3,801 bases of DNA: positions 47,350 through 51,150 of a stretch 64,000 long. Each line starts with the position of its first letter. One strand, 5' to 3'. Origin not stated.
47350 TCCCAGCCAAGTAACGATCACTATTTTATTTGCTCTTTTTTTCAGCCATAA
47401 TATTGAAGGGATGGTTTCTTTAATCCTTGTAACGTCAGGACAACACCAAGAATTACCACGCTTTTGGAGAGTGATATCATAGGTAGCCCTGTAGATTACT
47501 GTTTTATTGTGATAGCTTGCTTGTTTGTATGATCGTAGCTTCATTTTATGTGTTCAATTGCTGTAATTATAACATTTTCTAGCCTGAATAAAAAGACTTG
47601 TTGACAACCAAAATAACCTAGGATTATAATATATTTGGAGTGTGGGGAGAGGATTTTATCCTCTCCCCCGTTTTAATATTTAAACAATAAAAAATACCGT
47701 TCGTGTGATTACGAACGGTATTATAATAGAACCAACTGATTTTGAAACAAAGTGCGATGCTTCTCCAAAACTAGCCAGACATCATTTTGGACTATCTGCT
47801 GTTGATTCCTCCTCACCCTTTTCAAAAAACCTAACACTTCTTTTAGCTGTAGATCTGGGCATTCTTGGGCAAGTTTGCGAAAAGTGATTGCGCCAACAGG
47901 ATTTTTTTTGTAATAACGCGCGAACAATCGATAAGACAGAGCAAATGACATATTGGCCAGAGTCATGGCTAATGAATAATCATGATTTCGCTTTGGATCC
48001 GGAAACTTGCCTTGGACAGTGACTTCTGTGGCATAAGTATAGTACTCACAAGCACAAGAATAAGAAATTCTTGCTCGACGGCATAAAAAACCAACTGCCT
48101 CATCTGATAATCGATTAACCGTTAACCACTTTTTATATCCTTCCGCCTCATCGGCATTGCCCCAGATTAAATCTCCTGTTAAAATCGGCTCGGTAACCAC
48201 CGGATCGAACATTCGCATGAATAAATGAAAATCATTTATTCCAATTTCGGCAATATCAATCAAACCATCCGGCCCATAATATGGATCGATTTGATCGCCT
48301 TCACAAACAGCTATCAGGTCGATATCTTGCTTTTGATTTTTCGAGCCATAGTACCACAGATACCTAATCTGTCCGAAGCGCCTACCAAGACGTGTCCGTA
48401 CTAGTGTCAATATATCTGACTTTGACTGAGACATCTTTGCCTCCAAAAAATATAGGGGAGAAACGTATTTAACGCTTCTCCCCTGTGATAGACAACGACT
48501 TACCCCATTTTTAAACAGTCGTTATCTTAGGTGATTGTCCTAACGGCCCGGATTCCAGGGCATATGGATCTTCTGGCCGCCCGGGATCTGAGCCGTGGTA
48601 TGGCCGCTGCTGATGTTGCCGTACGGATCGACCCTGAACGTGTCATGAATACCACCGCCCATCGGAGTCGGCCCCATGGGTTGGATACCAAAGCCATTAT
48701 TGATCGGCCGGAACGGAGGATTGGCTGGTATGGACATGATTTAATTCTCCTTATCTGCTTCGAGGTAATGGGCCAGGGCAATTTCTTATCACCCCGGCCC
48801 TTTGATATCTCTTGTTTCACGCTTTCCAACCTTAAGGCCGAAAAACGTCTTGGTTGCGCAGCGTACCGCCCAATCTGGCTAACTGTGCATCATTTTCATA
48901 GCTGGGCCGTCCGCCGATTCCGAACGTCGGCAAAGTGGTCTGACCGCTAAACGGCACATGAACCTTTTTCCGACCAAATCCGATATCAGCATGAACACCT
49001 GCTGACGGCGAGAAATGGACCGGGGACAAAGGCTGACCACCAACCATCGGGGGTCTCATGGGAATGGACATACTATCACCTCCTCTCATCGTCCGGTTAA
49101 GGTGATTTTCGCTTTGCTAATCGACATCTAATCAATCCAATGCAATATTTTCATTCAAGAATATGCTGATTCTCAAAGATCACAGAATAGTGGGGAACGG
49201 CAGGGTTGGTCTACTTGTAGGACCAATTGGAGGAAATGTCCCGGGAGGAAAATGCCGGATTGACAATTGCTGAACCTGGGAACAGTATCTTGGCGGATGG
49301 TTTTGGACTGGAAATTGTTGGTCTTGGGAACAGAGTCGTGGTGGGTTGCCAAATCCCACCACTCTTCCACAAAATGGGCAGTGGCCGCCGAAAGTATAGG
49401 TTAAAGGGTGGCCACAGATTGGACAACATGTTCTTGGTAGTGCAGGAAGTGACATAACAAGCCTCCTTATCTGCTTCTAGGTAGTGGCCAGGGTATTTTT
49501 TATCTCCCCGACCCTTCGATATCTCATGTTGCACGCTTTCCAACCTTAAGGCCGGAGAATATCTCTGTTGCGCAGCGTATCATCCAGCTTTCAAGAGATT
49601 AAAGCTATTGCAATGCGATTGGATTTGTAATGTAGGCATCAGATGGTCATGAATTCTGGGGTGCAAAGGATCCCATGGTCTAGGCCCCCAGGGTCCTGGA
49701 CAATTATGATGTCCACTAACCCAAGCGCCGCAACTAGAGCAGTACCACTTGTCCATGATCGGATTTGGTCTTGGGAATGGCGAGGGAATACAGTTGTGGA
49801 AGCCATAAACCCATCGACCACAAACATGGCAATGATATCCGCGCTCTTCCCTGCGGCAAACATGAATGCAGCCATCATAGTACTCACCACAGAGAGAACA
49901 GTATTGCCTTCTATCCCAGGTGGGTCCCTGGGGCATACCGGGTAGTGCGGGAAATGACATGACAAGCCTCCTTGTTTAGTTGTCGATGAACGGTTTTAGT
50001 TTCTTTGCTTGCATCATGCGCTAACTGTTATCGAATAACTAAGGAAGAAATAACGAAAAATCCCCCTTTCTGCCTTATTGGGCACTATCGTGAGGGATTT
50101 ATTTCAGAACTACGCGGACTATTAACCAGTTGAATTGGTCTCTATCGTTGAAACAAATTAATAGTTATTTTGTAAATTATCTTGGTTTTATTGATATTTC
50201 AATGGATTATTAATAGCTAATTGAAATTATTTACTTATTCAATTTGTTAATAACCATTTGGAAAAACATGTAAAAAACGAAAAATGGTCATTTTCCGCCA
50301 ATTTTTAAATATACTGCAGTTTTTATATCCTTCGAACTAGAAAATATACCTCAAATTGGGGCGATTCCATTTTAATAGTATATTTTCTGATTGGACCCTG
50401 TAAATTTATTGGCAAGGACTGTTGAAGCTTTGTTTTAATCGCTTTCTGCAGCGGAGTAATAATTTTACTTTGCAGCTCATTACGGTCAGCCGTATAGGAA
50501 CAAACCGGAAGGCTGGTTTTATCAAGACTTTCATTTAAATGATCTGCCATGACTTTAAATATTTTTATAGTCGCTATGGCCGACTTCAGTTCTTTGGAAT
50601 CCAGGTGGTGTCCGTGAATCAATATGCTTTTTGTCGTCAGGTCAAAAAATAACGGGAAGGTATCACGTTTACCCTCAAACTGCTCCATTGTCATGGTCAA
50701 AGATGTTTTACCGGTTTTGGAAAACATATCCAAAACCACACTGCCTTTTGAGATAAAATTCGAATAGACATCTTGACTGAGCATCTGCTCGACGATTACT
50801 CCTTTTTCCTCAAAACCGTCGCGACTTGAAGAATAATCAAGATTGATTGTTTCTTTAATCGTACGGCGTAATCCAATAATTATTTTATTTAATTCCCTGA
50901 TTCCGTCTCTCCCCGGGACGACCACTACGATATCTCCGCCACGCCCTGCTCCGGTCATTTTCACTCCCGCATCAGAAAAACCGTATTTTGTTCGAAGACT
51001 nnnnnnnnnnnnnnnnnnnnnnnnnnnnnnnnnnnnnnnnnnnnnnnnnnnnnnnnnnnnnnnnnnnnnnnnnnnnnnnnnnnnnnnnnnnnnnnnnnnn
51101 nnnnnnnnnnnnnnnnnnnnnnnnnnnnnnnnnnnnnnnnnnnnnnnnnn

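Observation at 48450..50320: Tandem array of four paralogous small Pro/Gly/Cys-rich ORFs with a shared MS[ILF]P[AM]xP N-terminus in a GC-rich island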

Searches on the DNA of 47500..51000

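Call 6: search_rna_families(source=window, start=47500, end=51000, threshold=evalue, max_evalue=10, show_alignments=3)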
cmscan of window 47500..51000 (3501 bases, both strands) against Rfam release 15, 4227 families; matches with E-value up to 10: 8.
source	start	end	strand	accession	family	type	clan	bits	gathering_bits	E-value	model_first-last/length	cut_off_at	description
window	47632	47724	-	RF01774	rpsL_ricks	Cis-reg; leader;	-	25.4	60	7.8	1-131/131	no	Rickettsia rpsL leader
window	47605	47725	+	RF02747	FtrA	Gene; sRNA;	-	21.1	134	9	1-111/111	no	Francisella sRNA A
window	47553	47639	+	RF00069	SNORD24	Gene; snRNA; snoRNA; CD-box;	-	21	41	4.3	1-76/76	no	Small nucleolar RNA SNORD24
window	47635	47731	-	RF02029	sraA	Gene; sRNA;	-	20.7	56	7.2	1-95/95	no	sraA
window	47587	47682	+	RF00558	L20_leader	Cis-reg; leader;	-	20.2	58.7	1.1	1-127/127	no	Ribosomal protein L20 leader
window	47629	47721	+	RF02937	Clostridiales-2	Gene; sRNA;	-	16.2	58.6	3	1-82/82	no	Clostridiales-2 RNA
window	47671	47724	+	RF02377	SurA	Gene; sRNA;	-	15.3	100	0.56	1-279/279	no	SurA sRNA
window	49364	49426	-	RF02147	MEG8_3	Gene; lncRNA;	-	13.3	40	5.5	1-66/66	no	Maternally expressed 8 exon 3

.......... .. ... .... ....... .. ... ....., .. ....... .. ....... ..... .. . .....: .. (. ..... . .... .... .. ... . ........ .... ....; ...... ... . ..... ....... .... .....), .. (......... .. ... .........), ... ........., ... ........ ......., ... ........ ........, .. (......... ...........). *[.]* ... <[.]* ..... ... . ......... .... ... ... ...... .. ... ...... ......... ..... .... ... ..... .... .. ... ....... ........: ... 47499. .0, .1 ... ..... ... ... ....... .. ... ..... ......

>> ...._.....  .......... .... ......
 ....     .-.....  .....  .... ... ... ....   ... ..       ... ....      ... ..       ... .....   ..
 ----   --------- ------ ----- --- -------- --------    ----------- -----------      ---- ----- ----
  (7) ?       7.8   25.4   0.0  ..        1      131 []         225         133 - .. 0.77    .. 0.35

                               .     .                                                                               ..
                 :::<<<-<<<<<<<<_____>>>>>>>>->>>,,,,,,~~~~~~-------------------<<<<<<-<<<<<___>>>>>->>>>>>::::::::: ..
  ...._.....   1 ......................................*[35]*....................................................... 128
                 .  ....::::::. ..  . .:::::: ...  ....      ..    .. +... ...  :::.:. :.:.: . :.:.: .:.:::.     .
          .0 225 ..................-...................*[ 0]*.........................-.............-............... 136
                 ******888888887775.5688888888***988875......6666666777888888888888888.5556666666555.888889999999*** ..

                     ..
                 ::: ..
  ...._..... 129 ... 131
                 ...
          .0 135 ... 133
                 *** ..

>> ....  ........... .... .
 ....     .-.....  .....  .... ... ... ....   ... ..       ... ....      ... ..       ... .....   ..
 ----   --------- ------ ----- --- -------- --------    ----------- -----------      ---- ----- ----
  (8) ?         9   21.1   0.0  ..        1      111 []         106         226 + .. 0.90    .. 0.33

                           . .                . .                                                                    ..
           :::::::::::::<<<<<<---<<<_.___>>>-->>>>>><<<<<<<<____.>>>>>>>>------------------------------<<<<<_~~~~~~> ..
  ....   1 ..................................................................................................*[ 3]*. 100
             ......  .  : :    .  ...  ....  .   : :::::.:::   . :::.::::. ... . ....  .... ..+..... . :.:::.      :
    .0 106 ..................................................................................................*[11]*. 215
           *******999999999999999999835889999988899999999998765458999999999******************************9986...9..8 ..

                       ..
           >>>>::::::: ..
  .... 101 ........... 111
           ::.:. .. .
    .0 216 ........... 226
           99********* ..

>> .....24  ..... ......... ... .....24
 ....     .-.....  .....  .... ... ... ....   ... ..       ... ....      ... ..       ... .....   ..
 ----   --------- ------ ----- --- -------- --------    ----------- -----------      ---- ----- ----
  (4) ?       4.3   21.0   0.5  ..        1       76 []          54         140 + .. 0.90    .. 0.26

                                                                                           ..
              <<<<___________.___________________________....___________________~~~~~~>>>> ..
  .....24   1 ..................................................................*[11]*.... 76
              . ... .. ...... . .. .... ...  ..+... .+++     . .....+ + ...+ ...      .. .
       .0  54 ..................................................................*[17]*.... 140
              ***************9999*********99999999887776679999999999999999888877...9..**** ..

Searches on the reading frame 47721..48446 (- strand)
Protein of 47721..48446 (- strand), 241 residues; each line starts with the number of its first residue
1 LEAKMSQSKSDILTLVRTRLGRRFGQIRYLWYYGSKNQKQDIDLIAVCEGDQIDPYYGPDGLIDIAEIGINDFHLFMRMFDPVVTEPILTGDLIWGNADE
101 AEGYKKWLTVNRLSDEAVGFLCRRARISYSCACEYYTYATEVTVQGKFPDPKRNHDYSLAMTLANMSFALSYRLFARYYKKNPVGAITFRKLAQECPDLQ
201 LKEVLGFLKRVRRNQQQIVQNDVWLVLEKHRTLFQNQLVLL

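Call 7: search_protein_families(library=pfam, proteins=[window:47721-48446:-], max_evalue=1)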
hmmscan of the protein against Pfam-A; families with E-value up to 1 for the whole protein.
window:47721-48446:- (241 aa): 0 families

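Call 69: search_protein_families(library=padloc, proteins=[window:47721-48434:-], max_evalue=1)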
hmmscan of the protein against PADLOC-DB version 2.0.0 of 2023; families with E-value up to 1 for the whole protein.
window:47721-48434:- (237 aa): 0 families

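Call 70: search_protein_families(library=ncbifam, proteins=[window:47721-48434:-], max_evalue=1)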
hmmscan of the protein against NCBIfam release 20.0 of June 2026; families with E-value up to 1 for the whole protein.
window:47721-48434:- (237 aa): 0 families

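Call 71: search_protein_families(library=phrogs, proteins=[window:47721-48434:-], max_evalue=1)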
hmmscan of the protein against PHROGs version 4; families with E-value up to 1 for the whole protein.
window:47721-48434:- (237 aa): 1 family
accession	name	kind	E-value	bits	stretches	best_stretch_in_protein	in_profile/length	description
phrog_17903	-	unknown function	0.14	13.1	1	157-185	36-63/72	-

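Call 80: search_solved_structures(query=A8, max_evalue=10)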
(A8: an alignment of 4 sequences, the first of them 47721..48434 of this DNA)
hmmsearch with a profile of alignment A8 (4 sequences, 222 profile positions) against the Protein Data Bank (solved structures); distinct sequences matched with E-value up to 10: 0.

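Call 81: search_protein_families(library=pfam, alignment_id=A8, max_evalue=10)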
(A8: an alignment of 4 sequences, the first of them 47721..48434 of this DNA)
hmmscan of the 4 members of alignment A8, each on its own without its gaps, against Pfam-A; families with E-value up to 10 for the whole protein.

A. member 1, window:47721-48434:- (237 aa): 0 families

B. families by the number of members that match (of 4 scanned): 4 families
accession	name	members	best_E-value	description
PF18765.7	Polbeta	2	0.0059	Polymerase beta, Nucleotidyltransferase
PF01909.29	NTP_transf_2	1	0.057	Nucleotidyltransferase domain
PF15950.10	DUF4758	1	0.1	Putative sperm flagellar membrane protein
PF12652.12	CotJB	1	0.18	CotJB protein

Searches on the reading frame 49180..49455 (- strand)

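Call 7: search_protein_families(library=pfam, proteins=[window:49180-49455:-], max_evalue=1)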
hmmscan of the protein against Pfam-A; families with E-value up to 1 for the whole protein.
window:49180-49455:- (91 aa): 7 families
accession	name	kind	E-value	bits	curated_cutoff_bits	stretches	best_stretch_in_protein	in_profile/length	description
PF19474.4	DUF6011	-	0.023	14.7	26.6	1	2-19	2-19/37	Family of unknown function (DUF6011)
PF01363.27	FYVE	-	0.073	13.6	27.8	1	9-59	9-59/67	FYVE zinc finger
PF08271.17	Zn_Ribbon_TF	-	0.27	11.2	29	0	11-34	3-30/43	TFIIB zinc-binding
PF04423.19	Rad50_zn_hook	-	0.3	11.4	24.3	1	9-19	20-30/52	Rad50 zinc hook motif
PF04135.18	Nop10p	-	0.45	11.1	27.2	0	11-41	8-35/52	Nucleolar RNA-binding protein, Nop10p family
PF19335.5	HMBD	-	0.47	10.9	23.6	0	23-30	15-22/28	Heavy metal binding domain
PF21349.2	RUBY_RBDX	-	0.68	9.9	26.5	0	10-17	18-25/30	Rubrerythrin, rubredoxin-like domain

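Call 69: search_protein_families(library=padloc, proteins=[window:49180-49455:-], max_evalue=1)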
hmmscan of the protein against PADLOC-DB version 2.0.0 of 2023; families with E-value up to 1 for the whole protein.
window:49180-49455:- (91 aa): 0 families

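Call 70: search_protein_families(library=ncbifam, proteins=[window:49180-49455:-], max_evalue=1)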
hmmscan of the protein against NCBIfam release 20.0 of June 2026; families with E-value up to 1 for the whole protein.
window:49180-49455:- (91 aa): 1 family
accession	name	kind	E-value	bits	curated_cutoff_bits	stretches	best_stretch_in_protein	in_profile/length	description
NF009623.0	PRK13130.1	equivalog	0.067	13.3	68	1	14-45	8-39/56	RNA-protein complex protein Nop10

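Call 71: search_protein_families(library=phrogs, proteins=[window:49180-49455:-], max_evalue=1)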
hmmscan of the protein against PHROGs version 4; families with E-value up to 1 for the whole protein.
window:49180-49455:- (91 aa): 1 family
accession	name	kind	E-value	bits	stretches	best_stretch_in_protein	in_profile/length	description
phrog_10210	-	unknown function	0.12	12.9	1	10-30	17-35/39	-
